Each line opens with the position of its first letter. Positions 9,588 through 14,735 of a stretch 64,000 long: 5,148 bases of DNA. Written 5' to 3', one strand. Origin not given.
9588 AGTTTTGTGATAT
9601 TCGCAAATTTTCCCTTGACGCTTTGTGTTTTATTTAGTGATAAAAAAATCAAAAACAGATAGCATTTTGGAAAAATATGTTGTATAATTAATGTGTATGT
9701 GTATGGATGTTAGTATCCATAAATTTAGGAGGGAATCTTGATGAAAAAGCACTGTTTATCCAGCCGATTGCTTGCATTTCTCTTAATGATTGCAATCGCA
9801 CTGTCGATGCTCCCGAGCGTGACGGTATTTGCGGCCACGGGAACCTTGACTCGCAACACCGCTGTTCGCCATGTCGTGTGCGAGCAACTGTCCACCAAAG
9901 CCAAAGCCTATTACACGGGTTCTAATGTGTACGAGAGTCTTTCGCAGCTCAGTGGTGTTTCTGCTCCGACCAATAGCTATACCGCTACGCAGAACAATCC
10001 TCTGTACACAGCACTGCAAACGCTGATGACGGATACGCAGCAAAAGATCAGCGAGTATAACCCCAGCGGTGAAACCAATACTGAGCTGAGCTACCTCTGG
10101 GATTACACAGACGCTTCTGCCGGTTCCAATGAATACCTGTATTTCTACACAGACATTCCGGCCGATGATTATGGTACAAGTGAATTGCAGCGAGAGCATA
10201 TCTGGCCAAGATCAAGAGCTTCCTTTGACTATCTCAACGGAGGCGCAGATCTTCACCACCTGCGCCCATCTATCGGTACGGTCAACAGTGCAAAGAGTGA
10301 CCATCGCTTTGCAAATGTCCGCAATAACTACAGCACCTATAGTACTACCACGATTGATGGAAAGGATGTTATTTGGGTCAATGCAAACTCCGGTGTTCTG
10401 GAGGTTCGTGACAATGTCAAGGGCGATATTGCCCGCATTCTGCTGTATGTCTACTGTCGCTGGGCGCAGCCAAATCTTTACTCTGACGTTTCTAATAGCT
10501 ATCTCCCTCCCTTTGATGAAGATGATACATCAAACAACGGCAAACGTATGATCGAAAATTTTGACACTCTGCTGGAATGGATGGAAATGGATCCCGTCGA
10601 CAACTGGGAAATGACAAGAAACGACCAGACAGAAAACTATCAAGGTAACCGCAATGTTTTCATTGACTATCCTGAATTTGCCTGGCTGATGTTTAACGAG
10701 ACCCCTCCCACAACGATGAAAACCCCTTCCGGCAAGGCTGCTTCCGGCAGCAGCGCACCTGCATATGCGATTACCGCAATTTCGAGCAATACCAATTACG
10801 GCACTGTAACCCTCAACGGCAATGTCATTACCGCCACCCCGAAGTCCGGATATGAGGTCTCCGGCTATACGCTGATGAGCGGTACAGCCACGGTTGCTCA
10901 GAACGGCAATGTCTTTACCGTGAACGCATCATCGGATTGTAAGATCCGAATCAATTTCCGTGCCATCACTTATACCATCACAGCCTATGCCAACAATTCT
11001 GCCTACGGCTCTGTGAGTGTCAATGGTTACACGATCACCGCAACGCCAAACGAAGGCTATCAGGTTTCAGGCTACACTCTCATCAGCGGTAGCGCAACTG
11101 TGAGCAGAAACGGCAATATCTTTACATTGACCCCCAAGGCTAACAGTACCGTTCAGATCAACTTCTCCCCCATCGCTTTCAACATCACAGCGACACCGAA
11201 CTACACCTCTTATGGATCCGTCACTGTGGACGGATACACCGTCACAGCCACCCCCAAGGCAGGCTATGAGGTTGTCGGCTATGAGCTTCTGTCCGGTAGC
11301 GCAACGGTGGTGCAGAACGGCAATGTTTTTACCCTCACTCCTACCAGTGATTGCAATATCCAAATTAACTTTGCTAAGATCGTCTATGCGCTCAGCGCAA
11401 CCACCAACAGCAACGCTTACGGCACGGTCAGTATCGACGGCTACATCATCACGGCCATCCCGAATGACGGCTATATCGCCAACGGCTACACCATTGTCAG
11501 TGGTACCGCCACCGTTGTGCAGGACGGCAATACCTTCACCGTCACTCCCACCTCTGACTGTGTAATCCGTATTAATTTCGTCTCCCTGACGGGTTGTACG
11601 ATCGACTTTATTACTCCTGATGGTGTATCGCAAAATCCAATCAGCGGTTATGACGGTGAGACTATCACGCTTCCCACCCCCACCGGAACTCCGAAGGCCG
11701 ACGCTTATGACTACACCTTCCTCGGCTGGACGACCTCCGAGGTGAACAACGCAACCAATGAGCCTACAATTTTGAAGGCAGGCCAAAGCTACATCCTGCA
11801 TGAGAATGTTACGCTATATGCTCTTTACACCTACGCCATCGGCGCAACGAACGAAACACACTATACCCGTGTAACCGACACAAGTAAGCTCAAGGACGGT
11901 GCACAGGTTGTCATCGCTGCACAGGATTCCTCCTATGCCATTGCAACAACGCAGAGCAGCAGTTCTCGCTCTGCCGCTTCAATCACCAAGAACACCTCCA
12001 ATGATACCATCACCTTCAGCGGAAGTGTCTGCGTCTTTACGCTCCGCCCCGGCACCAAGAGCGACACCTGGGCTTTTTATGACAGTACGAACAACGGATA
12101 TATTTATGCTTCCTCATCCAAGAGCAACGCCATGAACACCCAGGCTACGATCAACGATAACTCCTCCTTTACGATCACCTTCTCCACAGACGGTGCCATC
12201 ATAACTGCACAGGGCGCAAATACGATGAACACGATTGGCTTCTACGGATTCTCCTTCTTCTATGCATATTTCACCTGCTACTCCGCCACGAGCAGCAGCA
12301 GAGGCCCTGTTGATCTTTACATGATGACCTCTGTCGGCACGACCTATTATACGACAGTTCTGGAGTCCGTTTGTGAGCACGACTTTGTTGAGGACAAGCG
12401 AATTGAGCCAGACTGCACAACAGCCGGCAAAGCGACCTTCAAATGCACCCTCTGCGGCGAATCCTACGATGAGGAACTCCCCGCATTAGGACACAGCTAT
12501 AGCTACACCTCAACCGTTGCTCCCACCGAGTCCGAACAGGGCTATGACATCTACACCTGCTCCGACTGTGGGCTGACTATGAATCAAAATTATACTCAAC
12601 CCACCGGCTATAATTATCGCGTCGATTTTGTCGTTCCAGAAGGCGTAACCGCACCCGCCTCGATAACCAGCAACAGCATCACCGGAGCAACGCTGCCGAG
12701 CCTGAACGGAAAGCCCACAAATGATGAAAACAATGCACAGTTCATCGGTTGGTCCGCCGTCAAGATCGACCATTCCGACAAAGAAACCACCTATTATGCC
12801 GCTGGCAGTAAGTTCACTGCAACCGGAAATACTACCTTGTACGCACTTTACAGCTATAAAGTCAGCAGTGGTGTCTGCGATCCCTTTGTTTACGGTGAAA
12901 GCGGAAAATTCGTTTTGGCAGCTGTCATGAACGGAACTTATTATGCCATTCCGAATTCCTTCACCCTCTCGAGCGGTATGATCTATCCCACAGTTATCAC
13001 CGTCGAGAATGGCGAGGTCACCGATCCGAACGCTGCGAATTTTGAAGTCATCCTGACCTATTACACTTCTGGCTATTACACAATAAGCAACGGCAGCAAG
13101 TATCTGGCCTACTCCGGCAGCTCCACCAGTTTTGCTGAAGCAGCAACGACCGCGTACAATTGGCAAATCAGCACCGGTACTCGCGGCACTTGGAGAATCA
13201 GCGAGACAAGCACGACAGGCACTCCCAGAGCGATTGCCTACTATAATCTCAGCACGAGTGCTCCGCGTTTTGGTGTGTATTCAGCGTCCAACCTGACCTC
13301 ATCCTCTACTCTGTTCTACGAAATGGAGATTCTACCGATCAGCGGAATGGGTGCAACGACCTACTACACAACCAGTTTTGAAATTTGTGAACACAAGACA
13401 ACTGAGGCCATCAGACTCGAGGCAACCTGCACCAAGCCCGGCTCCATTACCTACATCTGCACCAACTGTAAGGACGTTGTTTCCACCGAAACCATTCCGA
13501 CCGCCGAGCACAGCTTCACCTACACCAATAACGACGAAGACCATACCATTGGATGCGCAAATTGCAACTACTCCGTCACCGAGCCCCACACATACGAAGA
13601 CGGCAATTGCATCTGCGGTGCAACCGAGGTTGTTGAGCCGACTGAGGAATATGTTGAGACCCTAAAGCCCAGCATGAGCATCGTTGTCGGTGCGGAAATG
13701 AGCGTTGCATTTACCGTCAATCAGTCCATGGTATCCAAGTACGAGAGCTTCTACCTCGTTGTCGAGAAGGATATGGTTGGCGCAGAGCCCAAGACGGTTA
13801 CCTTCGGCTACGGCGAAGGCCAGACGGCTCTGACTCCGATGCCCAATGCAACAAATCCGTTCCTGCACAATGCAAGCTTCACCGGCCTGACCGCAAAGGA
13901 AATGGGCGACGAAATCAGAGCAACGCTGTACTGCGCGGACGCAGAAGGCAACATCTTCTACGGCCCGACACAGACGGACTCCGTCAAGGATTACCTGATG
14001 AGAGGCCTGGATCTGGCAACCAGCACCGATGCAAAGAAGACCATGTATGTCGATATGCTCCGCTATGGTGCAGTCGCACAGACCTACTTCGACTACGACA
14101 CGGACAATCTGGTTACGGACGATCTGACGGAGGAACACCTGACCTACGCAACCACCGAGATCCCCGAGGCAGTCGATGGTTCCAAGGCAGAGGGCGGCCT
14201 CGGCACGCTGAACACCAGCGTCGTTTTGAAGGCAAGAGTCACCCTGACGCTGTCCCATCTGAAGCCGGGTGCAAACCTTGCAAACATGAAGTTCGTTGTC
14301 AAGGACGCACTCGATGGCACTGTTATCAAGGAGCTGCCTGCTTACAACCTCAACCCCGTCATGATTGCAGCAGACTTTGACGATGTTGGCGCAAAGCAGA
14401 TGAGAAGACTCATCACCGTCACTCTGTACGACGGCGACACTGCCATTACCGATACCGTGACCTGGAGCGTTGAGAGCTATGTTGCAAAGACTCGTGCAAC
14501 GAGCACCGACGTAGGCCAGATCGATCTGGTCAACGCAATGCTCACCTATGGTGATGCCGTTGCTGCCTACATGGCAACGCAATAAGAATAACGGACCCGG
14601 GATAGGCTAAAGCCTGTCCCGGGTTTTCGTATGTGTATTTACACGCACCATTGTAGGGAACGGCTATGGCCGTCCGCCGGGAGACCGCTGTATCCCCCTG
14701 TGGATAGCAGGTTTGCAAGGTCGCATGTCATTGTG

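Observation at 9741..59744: Candidate undescribed surface-display system: seven giant secreted enzymes/adhesins share one ~300-aa C-terminal module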

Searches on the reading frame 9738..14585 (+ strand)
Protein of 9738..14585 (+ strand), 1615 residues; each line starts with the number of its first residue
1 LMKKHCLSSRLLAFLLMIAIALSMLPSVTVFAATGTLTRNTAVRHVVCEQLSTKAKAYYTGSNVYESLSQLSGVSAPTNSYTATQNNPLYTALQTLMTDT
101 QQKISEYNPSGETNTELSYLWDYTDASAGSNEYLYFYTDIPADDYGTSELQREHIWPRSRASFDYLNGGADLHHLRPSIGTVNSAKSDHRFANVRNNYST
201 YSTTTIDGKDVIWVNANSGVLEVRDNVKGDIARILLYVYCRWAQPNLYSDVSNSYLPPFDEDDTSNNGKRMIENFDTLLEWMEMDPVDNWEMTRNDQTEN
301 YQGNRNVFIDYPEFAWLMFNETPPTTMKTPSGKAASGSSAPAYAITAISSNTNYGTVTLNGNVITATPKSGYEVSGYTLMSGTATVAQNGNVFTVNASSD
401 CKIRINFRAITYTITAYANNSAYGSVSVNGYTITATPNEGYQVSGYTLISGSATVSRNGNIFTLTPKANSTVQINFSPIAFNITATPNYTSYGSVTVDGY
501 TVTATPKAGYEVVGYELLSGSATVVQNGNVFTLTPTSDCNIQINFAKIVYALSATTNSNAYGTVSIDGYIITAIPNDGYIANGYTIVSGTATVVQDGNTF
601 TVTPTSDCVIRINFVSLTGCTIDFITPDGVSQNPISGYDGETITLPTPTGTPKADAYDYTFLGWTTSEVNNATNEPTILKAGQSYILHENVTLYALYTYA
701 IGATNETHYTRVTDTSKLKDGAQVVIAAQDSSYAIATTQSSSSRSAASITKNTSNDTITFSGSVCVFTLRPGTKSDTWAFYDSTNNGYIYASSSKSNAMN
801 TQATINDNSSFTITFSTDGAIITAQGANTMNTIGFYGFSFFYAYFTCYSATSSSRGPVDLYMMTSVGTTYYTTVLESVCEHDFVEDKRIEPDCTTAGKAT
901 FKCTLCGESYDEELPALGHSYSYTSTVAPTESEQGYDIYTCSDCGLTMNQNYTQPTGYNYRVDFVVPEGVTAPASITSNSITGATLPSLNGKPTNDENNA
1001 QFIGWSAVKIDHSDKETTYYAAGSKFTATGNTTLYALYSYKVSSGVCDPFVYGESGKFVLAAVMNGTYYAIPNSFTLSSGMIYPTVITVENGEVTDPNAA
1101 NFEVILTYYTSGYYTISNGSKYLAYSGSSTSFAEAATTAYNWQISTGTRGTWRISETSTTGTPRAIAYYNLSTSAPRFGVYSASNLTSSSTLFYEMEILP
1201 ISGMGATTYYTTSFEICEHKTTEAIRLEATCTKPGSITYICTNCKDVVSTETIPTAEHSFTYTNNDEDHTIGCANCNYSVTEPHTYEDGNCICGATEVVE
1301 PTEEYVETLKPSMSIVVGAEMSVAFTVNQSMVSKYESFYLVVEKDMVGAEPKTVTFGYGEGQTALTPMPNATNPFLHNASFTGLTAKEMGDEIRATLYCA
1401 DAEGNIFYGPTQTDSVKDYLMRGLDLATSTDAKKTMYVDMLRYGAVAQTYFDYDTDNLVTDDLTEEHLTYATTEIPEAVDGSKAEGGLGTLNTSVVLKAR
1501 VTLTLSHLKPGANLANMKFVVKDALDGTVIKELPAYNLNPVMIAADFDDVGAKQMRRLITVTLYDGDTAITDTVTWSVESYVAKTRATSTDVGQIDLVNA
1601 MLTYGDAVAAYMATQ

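Call 4: search_protein_families(library=pfam, proteins=[window:9738-14585:+], max_evalue=0.01)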
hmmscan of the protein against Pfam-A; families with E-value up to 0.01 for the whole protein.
window:9738-14585:+ (1615 aa): 3 families
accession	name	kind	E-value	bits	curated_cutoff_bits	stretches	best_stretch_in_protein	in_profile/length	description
PF04231.19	Endonuclease_1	-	1.8e-26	93.8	25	1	123-313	47-235/235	Endonuclease I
PF18998.6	Flg_new_2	-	1e-09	38.6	23.6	3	431-479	25-72/73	Divergent InlB B-repeat domain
PF09479.16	Flg_new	-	4.2e-05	24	27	0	621-695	2-64/65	Listeria-Bacteroides repeat domain (List_Bact_rpt)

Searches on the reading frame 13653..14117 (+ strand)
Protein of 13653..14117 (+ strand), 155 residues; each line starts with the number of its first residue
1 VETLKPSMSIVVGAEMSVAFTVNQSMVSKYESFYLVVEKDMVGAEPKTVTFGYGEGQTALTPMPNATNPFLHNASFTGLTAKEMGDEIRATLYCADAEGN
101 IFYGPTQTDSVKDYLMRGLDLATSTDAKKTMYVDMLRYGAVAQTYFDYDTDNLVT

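Call 56: predict_structure(alignment_id=A4)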
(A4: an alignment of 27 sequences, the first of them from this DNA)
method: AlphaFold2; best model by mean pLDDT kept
length: 155 residues; sequences in the alignment: 27
mean_pLDDT: 96.0   pTM: 0.87
mean pLDDT of the five models: 96.0, 95.9, 95.8, 95.4, 95.1
residues with pLDDT >= 90: 147; 70-90: 8; 50-70: 0; < 50: 0
segments of 3 or more residues with pLDDT < 50: none
pLDDT, mean of each block of 10 residues (from residue 1): 97 92 97 97 94 94 91 95 97 98 98 97 97 97 98 96
secondary structure, 60 per line:
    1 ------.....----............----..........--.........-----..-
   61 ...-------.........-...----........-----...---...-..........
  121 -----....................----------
elements in order: E7-11 E16-23 H24-27 E32-41 E44-52 E61-63 E71-79 E88-95 E101-103 E107-109 H111-120 H126-145

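Call 58: fold_search(model_id=the predicted structure, library=pdb)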
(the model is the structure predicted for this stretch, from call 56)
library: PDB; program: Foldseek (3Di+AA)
matches with E <= 10: 1885; with E <= 0.001: 50
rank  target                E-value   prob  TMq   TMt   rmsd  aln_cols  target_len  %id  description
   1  8gsp_L                9.2e-05  1.00  0.40  0.51   5.3       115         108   16  Complex of FMDV A/WH/CHA/09 and bovine neutralizing scFv antibody W2 (released 2023-10-11)
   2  8tp4_L                1.2e-04  1.00  0.32  0.39   6.3       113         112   17  H2 hemagglutinin (A/Singapore/1/1957) in complex with RBS-targeting Fab 1-1-1E04 (released 2023-10-11)
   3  7yd3_B                1.6e-04  1.00  0.30  0.39   6.8       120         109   11  Single-chain variable fragment of app 3D1 antibody (released 2023-07-05)
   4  6nb4_L                1.7e-04  1.00  0.34  0.45   5.4       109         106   15  MERS-CoV S complex with human neutralizing LCA60 antibody Fab fragment (state 2) (released 2019-02-06)
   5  7u8g_D                2.3e-04  1.00  0.40  0.48   5.3       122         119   15  Cryo-EM structure of the core human NADPH oxidase NOX2 (released 2022-10-26)
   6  5cba_D                2.3e-04  1.00  0.33  0.42   5.9       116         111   12  3B4 in complex with CXCL13 - 3B4-CXCL13 (released 2015-11-04)
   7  6sm1                  2.6e-04  1.00  0.33  0.42   6.0       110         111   14  Wild type immunoglobulin light chain (WT-1) (released 2020-03-18)
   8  9e89_L                2.8e-04  1.00  0.34  0.44   5.9       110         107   14  CPV2a capsid complexed with scFv2 (released 2025-01-29)
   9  8r1c_E                2.8e-04  1.00  0.33  0.42   5.6       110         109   14  SD1-2 Fab in complex with SARS-CoV-2 BA.2.12.1 Spike Glycoprotein (released 2024-03-13)
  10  9nc3_P                3.1e-04  1.00  0.34  0.44   5.7       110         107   13  AMC008 v4.2 SOSIP Env trimer in complex with b12 and 3BC315 Fabs (released 2026-01-21)
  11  7y7j_D                3.3e-04  1.00  0.34  0.43   7.9       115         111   16  SARS-CoV-2 S trimer in complex with 1F Fab (released 2023-02-22)
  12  7t4q_G                3.5e-04  1.00  0.35  0.44   5.7       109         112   14  CryoEM structure of the HCMV Pentamer gH/gL/UL128/UL130/UL131A in complex with neutralizing fabs 2C12, 7I13 and 13H11 (released 2022-03-23)
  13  9b7k_L                3.5e-04  1.00  0.34  0.42   6.0       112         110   15  Fab2-1 in complex with the capsid of Adeno-associated virus type 9 (released 2025-04-16)
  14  9ma7_G                3.5e-04  1.00  0.32  0.40   6.7       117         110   14  Cryo-EM structure of EBV gp350 D123 in complex with neutralizing antibody 1A12 and 1H5 and non-neutralizing antibody 2 (released 2026-03-18)
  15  7zr7_E                3.7e-04  1.00  0.33  0.42   5.7       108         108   15  OMI-42 FAB IN COMPLEX WITH SARS-COV-2 BETA SPIKE GLYCOPROTEIN (released 2022-06-01)
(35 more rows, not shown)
